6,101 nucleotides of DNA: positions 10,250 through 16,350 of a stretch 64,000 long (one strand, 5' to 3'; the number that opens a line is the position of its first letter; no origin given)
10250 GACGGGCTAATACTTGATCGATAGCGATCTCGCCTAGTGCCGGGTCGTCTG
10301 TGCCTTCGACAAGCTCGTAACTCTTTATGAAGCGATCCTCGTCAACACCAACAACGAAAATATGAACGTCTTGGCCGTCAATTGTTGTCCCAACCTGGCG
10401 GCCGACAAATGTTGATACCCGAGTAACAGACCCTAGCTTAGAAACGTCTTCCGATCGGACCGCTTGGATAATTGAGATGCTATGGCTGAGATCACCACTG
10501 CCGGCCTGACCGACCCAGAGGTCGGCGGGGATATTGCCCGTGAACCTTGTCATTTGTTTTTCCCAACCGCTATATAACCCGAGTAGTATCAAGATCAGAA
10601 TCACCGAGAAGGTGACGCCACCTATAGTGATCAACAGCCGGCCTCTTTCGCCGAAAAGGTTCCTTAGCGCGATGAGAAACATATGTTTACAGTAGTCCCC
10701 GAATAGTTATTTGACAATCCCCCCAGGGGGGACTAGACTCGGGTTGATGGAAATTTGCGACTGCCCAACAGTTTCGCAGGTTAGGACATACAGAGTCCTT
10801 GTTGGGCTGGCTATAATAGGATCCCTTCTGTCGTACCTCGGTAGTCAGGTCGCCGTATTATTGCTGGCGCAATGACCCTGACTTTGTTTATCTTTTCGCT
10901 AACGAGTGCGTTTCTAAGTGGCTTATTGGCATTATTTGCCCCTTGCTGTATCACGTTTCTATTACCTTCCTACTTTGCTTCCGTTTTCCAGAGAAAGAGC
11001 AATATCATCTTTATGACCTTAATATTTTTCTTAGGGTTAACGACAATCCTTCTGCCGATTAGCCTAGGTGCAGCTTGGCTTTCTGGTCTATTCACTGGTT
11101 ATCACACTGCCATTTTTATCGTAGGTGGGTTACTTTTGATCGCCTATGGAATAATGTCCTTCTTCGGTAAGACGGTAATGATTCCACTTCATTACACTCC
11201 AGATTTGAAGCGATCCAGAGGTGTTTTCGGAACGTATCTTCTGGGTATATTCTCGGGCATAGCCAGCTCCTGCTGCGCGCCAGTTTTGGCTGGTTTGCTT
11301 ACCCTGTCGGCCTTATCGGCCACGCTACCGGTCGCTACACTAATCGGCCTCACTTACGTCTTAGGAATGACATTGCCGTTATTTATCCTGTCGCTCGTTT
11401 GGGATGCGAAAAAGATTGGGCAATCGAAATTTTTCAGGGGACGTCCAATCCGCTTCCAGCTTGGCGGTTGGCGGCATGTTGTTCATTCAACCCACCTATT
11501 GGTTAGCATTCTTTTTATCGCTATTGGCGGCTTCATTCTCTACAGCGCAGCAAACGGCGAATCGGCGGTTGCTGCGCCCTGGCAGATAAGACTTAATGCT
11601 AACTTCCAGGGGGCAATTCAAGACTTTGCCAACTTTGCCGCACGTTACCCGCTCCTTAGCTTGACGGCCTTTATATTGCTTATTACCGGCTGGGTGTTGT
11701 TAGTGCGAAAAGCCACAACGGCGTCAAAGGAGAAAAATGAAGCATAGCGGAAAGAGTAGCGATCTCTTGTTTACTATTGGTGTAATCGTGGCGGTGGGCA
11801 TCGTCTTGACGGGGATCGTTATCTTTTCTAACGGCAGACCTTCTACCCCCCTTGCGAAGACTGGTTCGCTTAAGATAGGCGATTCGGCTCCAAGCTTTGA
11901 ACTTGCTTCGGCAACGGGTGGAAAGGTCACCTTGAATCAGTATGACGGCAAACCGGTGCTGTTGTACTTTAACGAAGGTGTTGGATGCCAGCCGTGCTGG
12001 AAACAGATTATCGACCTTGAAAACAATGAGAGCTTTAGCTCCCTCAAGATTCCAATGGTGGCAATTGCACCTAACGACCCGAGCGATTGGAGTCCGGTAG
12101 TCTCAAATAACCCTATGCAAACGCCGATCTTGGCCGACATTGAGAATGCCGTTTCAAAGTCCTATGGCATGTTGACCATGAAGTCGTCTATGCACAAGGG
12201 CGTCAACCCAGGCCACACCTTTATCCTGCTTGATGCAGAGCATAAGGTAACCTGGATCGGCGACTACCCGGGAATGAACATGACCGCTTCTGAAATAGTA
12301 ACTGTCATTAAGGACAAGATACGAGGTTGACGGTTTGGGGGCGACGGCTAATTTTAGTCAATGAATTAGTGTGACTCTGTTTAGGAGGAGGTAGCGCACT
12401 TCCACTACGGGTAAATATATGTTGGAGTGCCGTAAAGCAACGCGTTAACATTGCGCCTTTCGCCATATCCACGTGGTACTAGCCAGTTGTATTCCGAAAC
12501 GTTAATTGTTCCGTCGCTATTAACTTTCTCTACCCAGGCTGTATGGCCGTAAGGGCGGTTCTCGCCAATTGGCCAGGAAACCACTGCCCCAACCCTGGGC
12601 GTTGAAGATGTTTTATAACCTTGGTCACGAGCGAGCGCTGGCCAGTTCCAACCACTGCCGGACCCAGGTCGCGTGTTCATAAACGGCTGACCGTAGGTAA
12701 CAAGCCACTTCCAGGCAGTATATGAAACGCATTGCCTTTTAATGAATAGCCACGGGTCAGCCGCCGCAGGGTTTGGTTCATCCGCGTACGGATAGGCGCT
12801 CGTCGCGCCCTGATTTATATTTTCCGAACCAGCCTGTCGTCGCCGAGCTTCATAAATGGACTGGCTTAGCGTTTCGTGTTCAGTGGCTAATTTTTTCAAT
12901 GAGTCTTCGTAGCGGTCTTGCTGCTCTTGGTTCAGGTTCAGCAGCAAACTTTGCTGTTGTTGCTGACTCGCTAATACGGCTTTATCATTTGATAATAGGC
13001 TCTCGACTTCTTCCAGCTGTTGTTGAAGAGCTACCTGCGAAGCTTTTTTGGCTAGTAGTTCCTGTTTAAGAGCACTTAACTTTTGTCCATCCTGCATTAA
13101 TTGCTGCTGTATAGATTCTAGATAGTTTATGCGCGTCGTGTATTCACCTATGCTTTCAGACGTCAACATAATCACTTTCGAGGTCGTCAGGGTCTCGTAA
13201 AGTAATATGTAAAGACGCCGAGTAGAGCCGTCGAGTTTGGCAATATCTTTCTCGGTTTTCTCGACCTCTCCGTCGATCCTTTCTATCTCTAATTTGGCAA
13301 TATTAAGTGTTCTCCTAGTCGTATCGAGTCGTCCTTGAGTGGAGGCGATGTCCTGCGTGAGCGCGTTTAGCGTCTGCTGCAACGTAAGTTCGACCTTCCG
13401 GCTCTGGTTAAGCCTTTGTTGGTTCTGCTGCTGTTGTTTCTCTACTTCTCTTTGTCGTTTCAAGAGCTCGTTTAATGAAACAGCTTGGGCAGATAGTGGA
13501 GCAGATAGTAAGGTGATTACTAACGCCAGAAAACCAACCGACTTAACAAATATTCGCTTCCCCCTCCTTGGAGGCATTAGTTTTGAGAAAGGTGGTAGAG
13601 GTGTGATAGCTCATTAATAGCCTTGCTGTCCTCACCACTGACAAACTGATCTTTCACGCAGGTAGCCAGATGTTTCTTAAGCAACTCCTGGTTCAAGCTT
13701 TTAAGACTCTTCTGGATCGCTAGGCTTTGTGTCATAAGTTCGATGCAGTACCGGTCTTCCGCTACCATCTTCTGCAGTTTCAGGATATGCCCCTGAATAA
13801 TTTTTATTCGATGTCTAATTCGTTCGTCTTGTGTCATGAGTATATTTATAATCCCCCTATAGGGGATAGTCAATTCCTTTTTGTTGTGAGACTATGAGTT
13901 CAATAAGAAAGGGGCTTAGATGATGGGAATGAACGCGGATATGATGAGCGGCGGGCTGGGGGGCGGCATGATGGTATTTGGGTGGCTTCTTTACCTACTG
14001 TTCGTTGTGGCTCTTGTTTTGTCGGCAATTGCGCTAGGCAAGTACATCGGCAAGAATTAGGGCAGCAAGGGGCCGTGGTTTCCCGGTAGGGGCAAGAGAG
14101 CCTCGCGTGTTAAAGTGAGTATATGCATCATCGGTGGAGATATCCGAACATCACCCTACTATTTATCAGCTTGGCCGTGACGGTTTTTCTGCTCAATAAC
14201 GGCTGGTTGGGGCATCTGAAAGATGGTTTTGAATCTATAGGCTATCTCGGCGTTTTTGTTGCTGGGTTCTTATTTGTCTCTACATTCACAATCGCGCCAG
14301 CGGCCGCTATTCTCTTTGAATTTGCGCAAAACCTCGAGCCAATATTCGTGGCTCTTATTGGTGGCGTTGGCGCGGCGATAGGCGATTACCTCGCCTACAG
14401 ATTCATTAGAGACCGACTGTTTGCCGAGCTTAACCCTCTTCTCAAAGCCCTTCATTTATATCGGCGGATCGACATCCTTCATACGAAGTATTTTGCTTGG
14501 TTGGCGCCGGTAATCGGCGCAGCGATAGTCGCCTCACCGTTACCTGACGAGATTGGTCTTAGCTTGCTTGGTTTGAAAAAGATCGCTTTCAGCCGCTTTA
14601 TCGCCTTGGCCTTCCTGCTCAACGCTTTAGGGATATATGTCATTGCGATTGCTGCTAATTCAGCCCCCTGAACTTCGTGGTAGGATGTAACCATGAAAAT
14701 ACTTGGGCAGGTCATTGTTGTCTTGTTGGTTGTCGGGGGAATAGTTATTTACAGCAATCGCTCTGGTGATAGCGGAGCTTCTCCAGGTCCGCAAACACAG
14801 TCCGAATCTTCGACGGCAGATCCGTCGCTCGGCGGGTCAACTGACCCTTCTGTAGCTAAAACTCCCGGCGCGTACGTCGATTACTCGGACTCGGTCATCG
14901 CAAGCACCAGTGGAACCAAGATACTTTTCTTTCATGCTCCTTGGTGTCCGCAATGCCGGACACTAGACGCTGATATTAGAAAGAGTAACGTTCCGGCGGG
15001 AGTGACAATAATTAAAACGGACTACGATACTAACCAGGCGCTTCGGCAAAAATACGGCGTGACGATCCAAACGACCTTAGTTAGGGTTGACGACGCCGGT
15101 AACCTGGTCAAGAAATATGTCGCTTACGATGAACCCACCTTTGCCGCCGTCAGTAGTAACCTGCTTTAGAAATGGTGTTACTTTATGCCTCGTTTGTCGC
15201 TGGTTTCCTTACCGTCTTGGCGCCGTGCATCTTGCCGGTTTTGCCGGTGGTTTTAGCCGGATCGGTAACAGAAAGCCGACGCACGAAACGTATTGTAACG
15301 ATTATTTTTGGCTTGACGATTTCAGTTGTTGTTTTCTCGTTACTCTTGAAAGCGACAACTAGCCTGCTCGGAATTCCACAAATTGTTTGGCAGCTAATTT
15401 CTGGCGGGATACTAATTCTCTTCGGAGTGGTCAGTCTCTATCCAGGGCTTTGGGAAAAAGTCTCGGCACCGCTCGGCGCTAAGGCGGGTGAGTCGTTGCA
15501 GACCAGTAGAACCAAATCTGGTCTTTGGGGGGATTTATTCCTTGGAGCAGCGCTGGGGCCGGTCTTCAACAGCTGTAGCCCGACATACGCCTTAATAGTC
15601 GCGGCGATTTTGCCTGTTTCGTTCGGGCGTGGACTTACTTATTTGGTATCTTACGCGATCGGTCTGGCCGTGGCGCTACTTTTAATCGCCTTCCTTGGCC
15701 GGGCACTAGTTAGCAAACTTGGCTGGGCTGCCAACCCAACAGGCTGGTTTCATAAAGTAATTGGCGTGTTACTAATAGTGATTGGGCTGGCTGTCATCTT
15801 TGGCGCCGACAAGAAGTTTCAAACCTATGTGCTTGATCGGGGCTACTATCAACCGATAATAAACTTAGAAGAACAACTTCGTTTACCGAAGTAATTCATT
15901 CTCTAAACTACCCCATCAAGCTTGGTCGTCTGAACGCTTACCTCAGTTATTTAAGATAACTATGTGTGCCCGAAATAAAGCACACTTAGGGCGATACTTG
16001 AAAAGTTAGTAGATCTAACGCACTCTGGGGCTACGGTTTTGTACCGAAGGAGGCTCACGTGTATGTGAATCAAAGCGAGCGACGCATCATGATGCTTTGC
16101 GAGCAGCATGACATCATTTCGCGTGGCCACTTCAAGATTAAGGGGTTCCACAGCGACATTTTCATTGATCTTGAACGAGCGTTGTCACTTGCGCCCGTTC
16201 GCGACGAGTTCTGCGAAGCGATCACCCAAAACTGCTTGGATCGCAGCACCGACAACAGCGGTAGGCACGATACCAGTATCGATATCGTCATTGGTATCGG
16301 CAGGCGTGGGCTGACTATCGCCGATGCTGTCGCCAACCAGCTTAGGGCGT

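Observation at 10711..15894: Predicted copper-sensing CsoR regulon composed of two extracytoplasmic thiol-disulfide relay modules, a peptidoglycan hydrolase and a Met-rich peptide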

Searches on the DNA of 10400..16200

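Call 72: search_rna_families(source=window, start=10400, end=16200, threshold=evalue, max_evalue=1)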
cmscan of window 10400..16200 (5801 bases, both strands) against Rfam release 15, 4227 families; matches with E-value up to 1: 0.
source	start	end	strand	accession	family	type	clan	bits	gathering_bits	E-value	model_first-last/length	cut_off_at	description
